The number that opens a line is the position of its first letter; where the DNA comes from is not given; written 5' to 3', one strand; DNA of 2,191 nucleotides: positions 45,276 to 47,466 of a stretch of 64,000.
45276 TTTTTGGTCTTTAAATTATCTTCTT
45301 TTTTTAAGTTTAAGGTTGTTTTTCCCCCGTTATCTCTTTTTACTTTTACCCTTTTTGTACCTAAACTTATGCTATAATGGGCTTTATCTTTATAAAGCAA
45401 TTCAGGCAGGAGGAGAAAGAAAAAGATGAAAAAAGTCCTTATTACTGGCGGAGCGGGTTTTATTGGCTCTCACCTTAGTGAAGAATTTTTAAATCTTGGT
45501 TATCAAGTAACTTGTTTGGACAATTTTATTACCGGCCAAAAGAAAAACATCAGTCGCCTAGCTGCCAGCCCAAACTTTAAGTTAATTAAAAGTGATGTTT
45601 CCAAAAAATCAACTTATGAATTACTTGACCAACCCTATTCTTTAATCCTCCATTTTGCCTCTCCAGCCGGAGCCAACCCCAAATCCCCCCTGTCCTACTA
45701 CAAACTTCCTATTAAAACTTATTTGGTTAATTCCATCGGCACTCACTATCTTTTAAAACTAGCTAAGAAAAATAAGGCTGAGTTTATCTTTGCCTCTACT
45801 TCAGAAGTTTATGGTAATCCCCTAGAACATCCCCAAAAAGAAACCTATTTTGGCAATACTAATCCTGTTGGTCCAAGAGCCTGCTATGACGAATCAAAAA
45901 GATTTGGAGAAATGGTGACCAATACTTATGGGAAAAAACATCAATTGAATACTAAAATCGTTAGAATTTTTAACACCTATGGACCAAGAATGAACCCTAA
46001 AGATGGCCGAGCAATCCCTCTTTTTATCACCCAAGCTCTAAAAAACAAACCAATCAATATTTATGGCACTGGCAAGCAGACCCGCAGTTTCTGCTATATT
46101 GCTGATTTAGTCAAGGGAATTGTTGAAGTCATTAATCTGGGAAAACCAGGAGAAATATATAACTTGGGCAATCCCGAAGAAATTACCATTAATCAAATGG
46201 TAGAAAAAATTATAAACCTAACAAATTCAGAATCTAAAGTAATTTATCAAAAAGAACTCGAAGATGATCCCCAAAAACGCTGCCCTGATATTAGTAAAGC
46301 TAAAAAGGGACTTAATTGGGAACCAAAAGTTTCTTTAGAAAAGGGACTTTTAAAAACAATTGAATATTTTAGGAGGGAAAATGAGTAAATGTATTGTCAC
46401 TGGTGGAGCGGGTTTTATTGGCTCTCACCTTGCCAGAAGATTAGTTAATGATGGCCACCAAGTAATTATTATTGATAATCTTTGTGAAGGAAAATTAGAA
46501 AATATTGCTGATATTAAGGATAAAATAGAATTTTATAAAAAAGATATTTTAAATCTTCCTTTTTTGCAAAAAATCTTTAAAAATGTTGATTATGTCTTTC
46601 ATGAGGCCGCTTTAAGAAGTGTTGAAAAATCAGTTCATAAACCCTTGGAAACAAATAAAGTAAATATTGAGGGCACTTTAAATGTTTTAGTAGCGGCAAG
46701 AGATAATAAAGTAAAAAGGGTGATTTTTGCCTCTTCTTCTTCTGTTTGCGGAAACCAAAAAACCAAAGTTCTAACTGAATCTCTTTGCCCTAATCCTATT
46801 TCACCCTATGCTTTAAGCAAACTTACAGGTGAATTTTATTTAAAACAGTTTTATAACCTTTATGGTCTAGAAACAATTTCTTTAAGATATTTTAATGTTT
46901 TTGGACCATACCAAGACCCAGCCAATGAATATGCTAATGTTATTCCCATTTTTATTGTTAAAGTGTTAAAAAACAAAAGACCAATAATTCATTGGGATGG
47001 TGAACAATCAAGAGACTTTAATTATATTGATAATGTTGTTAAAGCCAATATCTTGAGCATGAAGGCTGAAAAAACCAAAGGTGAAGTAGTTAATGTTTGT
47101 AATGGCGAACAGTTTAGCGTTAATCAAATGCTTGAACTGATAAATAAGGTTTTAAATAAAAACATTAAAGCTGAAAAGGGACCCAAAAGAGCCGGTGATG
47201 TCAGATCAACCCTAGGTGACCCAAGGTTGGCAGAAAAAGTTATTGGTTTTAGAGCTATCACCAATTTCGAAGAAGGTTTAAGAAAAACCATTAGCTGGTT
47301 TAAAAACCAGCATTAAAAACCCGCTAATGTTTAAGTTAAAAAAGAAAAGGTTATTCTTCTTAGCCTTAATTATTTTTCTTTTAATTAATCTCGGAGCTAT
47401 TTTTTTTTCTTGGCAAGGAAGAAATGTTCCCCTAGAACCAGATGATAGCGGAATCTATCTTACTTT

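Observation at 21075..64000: A glycan-assembly super-locus of more than 43 kb with an unusual density of GT-C membrane glycosyltransferases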

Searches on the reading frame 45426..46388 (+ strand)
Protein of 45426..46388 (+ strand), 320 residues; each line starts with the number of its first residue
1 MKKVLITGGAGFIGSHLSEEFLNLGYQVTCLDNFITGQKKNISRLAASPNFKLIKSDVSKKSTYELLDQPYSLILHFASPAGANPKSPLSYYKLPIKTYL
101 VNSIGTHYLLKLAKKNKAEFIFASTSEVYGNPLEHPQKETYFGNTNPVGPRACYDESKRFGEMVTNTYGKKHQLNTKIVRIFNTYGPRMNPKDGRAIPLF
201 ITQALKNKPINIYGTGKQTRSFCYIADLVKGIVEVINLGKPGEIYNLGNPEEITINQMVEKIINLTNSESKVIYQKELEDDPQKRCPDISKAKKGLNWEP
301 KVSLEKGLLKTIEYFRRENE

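Call 6: search_protein_families(library=pfam, proteins=[window:45426-46388:+], max_evalue=0.01)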
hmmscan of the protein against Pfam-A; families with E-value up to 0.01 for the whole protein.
window:45426-46388:+ (320 aa): 7 families
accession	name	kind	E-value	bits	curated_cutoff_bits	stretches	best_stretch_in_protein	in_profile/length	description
PF16363.11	GDP_Man_Dehyd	-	1e-52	180.1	27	1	5-308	1-329/332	GDP-mannose 4,6 dehydratase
PF01370.27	Epimerase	-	3.7e-51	174.3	20.9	1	4-248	1-240/240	NAD dependent epimerase/dehydratase family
PF01073.25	3Beta_HSD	-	1.6e-12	47.5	22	1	5-230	1-223/280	3-beta hydroxysteroid dehydrogenase/isomerase family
PF04321.23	RmlD_sub_bind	-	6e-12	45.7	27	1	97-279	73-244/287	RmlD substrate binding domain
PF07993.18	NAD_binding_4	-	1.1e-10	41.5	20.1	1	99-194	109-214/258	Male sterility protein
PF02719.21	Polysacc_synt_2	-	1.8e-10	40.9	20.2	1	148-271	132-252/293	Polysaccharide biosynthesis protein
PF00106.31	adh_short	-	0.002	18.1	26.6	1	2-63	1-63/195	short chain dehydrogenase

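Call 78: search_solved_structures(query=window:45426-46388:+, max_evalue=1e-10)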
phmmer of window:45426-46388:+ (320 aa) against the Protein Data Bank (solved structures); distinct sequences matched with E-value up to 1e-10: 98 (the best 60 are shown).
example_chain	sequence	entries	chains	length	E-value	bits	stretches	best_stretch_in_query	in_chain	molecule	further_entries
4gll_A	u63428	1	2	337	7.1e-94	317.7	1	2-319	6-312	UDP-glucuronic acid decarboxylase 1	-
2b69_A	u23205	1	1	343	7.6e-94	317.6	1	2-319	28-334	UDP-glucuronate decarboxylase 1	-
4m55_A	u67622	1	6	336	3.5e-93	315.4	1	2-319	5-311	UDP-glucuronic acid decarboxylase 1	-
4lk3_A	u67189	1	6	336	4.8e-93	314.9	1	2-319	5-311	UDP-glucuronic acid decarboxylase 1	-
4zrm_A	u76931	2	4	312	6.6e-42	147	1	3-318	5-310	UDP-glucose 4-epimerase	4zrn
6bi4_A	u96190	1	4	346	4e-40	141.1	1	3-319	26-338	dTDP-glucose 4,6-dehydratase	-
8vr2_A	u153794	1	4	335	2.1e-39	138.8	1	2-315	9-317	NAD-dependent epimerase/dehydratase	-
6bwl_A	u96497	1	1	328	1.5e-38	136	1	3-316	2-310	Pal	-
6zl6_A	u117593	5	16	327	9.3e-37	130.1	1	3-316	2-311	Epimerase domain-containing protein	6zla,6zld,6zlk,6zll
7ys8_A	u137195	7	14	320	9.3e-37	130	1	3-318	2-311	UDP-glucose 4-epimerase | UDP-glucose 4-epimerase along with EC 5.1.3.2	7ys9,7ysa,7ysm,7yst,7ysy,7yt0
6zlj_A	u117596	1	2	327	2.8e-36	128.5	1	3-316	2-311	Epimerase domain-containing protein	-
8du1_A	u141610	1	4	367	1.5e-33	119.5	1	1-316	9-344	dTDP-glucose 4,6-dehydratase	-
2hun_A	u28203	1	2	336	3.2e-31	111.9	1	3-317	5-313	336aa long hypothetical dTDP-glucose 4,6-dehydratase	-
1g1a_A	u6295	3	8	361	6.8e-31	110.8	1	3-316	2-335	DTDP-D-GLUCOSE 4,6-DEHYDRATASE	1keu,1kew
6wjb_A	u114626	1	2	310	8.5e-30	107.2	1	2-271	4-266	NAD-dependent epimerase/dehydratase family protein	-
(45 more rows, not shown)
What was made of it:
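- Checked: 45426-46388 matches human UDP-glucuronate decarboxylase UXS1 over its full length (E 7e-94, call 78).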

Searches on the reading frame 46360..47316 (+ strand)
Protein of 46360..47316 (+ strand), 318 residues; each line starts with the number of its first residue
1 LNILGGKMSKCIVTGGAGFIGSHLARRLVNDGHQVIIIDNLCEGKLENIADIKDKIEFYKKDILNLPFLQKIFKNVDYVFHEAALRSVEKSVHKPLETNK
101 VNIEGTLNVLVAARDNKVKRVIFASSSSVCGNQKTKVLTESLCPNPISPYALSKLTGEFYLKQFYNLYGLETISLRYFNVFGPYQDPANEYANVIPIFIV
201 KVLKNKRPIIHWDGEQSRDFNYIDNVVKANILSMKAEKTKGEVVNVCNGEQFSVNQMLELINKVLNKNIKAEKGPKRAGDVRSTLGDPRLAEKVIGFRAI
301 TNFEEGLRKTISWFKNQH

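Call 6: search_protein_families(library=pfam, proteins=[window:46360-47316:+], max_evalue=0.01)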
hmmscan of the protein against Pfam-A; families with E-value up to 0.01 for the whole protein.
window:46360-47316:+ (318 aa): 11 families
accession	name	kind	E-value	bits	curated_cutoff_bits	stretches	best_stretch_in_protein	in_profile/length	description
PF01370.27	Epimerase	-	1.3e-58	198.6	20.9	1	12-247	2-240/240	NAD dependent epimerase/dehydratase family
PF16363.11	GDP_Man_Dehyd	-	3.1e-57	194.9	27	1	12-310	1-332/332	GDP-mannose 4,6 dehydratase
PF01073.25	3Beta_HSD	-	1.6e-29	103.3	22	1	12-252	1-247/280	3-beta hydroxysteroid dehydrogenase/isomerase family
PF02719.21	Polysacc_synt_2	-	2.7e-19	69.9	20.2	1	12-271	2-253/293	Polysaccharide biosynthesis protein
PF07993.18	NAD_binding_4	-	7e-13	48.8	20.1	1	69-229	82-257/258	Male sterility protein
PF04321.23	RmlD_sub_bind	-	6.1e-12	45.6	27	1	11-182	3-153/287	RmlD substrate binding domain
PF13460.12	NAD_binding_10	-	8.1e-09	36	27.2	1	15-136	1-108/184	NAD(P)H-binding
PF05368.20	NmrA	-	4.8e-08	33.4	27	1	9-276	3-245/298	NmrA-like family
PF00106.31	adh_short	-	2.2e-05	24.5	26.6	1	12-85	4-87/195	short chain dehydrogenase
PF08659.16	KR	-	0.00022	21.6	22.6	1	11-132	3-143/180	KR domain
PF03807.23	F420_oxidored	-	0.0078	17.2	21.6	0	16-51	6-42/94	NADP oxidoreductase coenzyme F420-dependent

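Call 79: search_solved_structures(query=window:46360-47316:+, max_evalue=1e-10)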
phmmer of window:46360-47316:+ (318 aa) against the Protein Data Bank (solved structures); distinct sequences matched with E-value up to 1e-10: 109 (the best 60 are shown).
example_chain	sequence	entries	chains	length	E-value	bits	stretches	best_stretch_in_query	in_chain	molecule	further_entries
6dnt_A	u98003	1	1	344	9.6e-76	258.6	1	9-317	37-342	NAD-dependent epimerase/dehydratase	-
4zrm_A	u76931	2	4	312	1.6e-60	208.6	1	10-315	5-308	UDP-glucose 4-epimerase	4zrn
10ke_A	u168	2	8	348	8.2e-58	199.7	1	8-315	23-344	Capsular polysaccharide biosynthesis protein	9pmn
3ruc_A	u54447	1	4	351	1e-57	199.4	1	11-314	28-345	WbgU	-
3ru7_A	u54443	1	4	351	1.9e-57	198.5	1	11-314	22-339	WbgU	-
3ru9_A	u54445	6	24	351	2e-57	198.5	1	11-314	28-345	WbgU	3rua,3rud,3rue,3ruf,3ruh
3lu1_A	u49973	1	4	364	2.2e-57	198.3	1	11-314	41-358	WbgU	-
1sb8_A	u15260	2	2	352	9.3e-56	193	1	11-314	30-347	wbpP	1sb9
6wjb_A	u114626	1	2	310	4.3e-51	177.6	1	10-308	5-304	NAD-dependent epimerase/dehydratase family protein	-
6wj9_A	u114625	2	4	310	4.1e-50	174.4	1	10-308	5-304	NAD-dependent epimerase/dehydratase family protein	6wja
7ys8_A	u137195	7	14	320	2.7e-47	165.2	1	10-318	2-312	UDP-glucose 4-epimerase | UDP-glucose 4-epimerase along with EC 5.1.3.2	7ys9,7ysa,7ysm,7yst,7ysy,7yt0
6pmh_A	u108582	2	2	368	1.2e-45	159.8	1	10-315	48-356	UDP-glucose 4-epimerase related protein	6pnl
2p5u_A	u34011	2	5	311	8.8e-45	156.9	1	11-315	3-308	UDP-glucose 4-epimerase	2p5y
2pzj_A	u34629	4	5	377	1.2e-41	146.7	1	10-315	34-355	Putative nucleotide sugar epimerase/ dehydratase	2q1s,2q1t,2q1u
6zl6_A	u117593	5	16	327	3.1e-40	142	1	10-315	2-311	Epimerase domain-containing protein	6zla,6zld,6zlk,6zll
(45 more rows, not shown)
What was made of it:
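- Checked: 46360-47316 is a WbgU/WbpP-type 4-epimerase (call 79).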
